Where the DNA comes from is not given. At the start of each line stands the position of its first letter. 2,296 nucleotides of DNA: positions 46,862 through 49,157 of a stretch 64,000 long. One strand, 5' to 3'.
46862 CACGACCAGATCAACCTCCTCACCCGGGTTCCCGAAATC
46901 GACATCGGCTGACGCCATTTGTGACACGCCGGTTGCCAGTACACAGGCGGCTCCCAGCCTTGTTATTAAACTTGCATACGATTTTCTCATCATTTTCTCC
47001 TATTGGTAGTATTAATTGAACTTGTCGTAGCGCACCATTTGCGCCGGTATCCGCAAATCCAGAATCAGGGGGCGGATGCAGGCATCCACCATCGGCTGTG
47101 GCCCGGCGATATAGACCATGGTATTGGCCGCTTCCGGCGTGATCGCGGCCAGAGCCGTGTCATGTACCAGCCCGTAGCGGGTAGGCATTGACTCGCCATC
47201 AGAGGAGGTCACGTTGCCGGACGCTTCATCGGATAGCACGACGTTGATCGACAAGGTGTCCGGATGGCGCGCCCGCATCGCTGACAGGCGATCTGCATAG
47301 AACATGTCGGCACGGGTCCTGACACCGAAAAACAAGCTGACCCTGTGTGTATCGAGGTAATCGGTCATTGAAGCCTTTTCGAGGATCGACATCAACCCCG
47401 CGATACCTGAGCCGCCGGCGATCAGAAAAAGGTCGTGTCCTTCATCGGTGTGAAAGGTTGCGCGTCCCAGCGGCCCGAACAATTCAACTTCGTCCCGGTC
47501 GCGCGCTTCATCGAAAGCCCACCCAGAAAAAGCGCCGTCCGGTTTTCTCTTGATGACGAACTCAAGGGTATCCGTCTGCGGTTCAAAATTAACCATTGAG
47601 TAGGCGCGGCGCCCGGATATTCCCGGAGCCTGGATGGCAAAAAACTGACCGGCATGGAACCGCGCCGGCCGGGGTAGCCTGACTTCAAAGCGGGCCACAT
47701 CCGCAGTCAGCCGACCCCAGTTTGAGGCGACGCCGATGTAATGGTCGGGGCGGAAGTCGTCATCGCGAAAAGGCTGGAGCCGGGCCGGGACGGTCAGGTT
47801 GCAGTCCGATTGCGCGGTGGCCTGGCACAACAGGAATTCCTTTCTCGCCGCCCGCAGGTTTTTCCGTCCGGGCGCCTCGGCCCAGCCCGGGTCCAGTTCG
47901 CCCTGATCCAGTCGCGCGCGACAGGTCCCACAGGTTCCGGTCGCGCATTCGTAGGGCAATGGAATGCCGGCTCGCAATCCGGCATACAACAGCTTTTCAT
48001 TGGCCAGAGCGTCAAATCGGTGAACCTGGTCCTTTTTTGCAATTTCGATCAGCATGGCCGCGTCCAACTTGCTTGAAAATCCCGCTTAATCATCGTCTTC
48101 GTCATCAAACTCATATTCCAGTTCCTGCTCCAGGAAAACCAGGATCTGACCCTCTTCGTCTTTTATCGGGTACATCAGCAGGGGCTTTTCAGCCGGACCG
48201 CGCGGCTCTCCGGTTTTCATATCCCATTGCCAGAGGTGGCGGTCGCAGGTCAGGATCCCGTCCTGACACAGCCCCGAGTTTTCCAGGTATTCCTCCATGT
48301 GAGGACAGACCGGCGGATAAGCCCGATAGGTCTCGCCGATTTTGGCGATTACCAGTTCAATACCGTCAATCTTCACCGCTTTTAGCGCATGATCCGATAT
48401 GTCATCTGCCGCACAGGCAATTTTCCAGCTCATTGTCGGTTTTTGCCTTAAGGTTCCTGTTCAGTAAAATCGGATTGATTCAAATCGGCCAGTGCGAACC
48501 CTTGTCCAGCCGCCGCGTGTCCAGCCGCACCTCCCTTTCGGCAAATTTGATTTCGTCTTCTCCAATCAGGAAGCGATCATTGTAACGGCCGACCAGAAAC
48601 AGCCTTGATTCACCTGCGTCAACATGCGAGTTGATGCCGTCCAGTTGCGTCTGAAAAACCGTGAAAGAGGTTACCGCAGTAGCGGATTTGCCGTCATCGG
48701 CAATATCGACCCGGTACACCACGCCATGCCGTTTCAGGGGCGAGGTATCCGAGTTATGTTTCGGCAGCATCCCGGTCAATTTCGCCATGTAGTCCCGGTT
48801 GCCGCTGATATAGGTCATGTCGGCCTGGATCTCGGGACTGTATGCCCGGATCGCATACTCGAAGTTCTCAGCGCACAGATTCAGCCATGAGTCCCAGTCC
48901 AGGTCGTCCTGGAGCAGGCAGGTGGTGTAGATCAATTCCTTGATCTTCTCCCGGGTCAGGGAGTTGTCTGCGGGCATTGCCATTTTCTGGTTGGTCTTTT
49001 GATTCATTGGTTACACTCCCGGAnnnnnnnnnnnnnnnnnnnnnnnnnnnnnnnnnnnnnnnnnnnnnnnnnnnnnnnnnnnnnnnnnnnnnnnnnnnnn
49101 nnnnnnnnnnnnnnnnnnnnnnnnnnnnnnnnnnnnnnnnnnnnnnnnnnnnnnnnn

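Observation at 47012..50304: Four-component Rieske oxygenase with the MsmA-type CXH-X26-CXXH motif: candidate methanesulfonate monooxygenase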

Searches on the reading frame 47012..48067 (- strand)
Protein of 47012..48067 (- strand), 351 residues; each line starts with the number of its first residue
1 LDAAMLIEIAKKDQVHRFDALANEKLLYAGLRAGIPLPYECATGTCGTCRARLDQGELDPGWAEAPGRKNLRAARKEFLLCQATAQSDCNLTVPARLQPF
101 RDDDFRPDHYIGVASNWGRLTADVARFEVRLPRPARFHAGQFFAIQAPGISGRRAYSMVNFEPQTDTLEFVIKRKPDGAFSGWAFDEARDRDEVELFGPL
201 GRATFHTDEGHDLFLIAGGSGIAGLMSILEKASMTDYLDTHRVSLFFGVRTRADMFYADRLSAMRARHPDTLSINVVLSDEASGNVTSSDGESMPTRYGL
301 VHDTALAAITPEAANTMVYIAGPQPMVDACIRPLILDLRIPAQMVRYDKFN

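Call 3: search_protein_families(library=pfam, proteins=[window:47012-48067:-])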
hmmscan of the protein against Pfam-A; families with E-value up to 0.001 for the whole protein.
window:47012-48067:- (351 aa): 3 families
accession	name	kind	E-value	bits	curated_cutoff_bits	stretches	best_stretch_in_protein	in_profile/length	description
PF00175.26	NAD_binding_1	-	2.8e-15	57.3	22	1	215-330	1-107/109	Oxidoreductase NAD-binding domain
PF00111.32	Fer2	-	2.7e-11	43.7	21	1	16-85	8-76/77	2Fe-2S iron-sulfur cluster binding domain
PF00970.30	FAD_binding_6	-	1.9e-10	41.4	21.1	1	119-204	9-98/99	Oxidoreductase FAD-binding domain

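Call 4: search_protein_families(library=ncbifam, proteins=[window:47012-48067:-])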
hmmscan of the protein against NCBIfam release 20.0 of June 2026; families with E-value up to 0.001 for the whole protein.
window:47012-48067:- (351 aa): 25 families
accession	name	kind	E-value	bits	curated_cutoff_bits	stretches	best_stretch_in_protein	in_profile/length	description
NF045803.1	MethMoxFADbindMmoC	equivalog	5.1e-46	157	500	1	10-350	8-340/343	aromatic/alkene monooxygenase hydroxylase FAD-binding subunit MmoC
NF040810.1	BenC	equivalog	2.9e-45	154.9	430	1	12-350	8-330/333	benzoate 1,2-dioxygenase electron transfer component BenC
NF008822.0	PRK11872.1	equivalog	4e-33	114.8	402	1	19-350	18-335/341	anthranilate 1,2-dioxygenase electron transfer component AntC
TIGR02160.1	PA_CoA_Oxy5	hypoth_equivalog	1.7e-31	109.3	420.8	2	119-351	11-242/352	1,2-phenylacetyl-CoA epoxidase subunit PaaE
NF004317.0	PRK05713.1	equivalog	1.3e-19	70.6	338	1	17-284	10-263/312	iron-sulfur-binding ferredoxin reductase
NF009805.0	PRK13289.1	equivalog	4.4e-19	68.7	432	1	136-350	184-392/399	NO-inducible flavohemoprotein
NF058606.1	GlBtMonoRdsGbcB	equivalog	1.1e-18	67.3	500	1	122-335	26-232/362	glycine betaine monooxygenase reductase subunit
NF005963.0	PRK08051.1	equivalog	4.1e-18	65.5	230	1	120-330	14-210/233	NAD(P)H-flavin reductase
TIGR01941.1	nqrF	equivalog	2.1e-17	63.1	295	2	154-350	207-403/405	NADH:ubiquinone reductase (Na(+)-transporting) subunit F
NF007964.0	PRK10684.1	equivalog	5.6e-15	55.1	383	1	137-350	37-237/333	NADH oxidoreductase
NF006220.0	PRK08345.1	subfamily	1.2e-12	47.7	395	1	133-335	39-237/294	cytochrome-c3 hydrogenase subunit gamma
NF052252.1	flav_redu_LuxG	exception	2.1e-10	40.2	340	1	123-335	14-214/232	flavin mononucleotide reductase LuxG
NF008178.0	PRK10926.1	equivalog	6.6e-10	38.7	390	1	134-284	27-178/248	ferredoxin--NADP(+) reductase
NF040830.1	sulfhyd_ShyC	equivalog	3.3e-08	33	600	1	136-335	38-231/288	NAD(P)-dependent hydrogenase/sulfhydrogenase 2 subunit gamma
NF004862.0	PRK06222.1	subfamily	1.5e-07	31.2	220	1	120-330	10-196/281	sulfide/dihydroorotate dehydrogenase-like FAD/NAD-binding protein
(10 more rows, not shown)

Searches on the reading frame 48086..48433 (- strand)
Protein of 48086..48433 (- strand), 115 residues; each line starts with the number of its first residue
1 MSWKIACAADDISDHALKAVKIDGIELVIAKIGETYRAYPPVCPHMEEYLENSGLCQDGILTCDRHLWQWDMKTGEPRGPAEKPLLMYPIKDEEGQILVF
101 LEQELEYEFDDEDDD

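Call 3: search_protein_families(library=pfam, proteins=[window:48086-48433:-])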
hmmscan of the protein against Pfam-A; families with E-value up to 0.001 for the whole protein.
window:48086-48433:- (115 aa): 1 family
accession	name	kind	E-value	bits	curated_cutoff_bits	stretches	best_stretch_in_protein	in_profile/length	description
PF00355.32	Rieske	-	3e-12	46.7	20.3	1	2-88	1-87/88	Rieske [2Fe-2S] domain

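Call 4: search_protein_families(library=ncbifam, proteins=[window:48086-48433:-])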
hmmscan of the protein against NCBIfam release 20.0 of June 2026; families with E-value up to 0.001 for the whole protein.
window:48086-48433:- (115 aa): 5 families
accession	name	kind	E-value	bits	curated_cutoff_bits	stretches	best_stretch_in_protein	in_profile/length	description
NF041683.1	ant_diox_AndAb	equivalog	4.3e-10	39.7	150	1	3-99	2-98/100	anthranilate 1,2-dioxygenase ferredoxin subunit AndAb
TIGR02378.1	nirD_assim_sml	equivalog_domain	1.4e-08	34.8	74.65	1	2-99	1-103/105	nitrite reductase small subunit NirD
NF007422.0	PRK09965.1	equivalog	6.5e-08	32.6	113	1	5-104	5-103/106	bifunctional 3-phenylpropionate/cinnamic acid dioxygenase ferredoxin subunit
TIGR02377.1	MocE_fam_FeS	subfamily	2.5e-07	30.6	136.15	1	3-99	2-99/101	MocE family 2Fe-2S type ferredoxin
NF042948.2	3PPDioc_HcaC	equivalog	1.9e-06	28.1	150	1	5-103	5-104/105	3-phenylpropionate/cinnamic acid dioxygenase ferredoxin subunit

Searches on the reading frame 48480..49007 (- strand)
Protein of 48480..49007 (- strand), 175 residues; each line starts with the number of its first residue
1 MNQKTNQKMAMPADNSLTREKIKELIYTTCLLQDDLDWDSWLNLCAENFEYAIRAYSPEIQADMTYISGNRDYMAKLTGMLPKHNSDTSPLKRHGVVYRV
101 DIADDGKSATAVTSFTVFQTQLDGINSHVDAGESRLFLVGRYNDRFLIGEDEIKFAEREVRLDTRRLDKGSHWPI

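Call 3: search_protein_families(library=pfam, proteins=[window:48480-49007:-])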
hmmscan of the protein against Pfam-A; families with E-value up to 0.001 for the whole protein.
window:48480-49007:- (175 aa): 2 families
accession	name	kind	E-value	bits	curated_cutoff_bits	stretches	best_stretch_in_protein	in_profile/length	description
PF13577.12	SnoaL_4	-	4.2e-10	40.1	24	1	17-158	4-125/126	SnoaL-like domain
PF00866.24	Ring_hydroxyl_B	-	2.1e-05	25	27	1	32-168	5-143/144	Ring hydroxylating beta subunit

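Call 4: search_protein_families(library=ncbifam, proteins=[window:48480-49007:-])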
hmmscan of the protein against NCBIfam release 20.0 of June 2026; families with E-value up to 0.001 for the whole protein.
window:48480-49007:- (175 aa): 2 families
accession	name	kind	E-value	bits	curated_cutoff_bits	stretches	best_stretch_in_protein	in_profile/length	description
NF007479.0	PRK10069.1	subfamily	4e-05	23.7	145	0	9-55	11-59/185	3-phenylpropionate/cinnamic acid dioxygenase subunit beta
NF041685.1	ant_diox_AndAd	equivalog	5.4e-05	22.8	230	1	30-168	16-148/155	anthranilate 1,2-dioxygenase small subunit AndAd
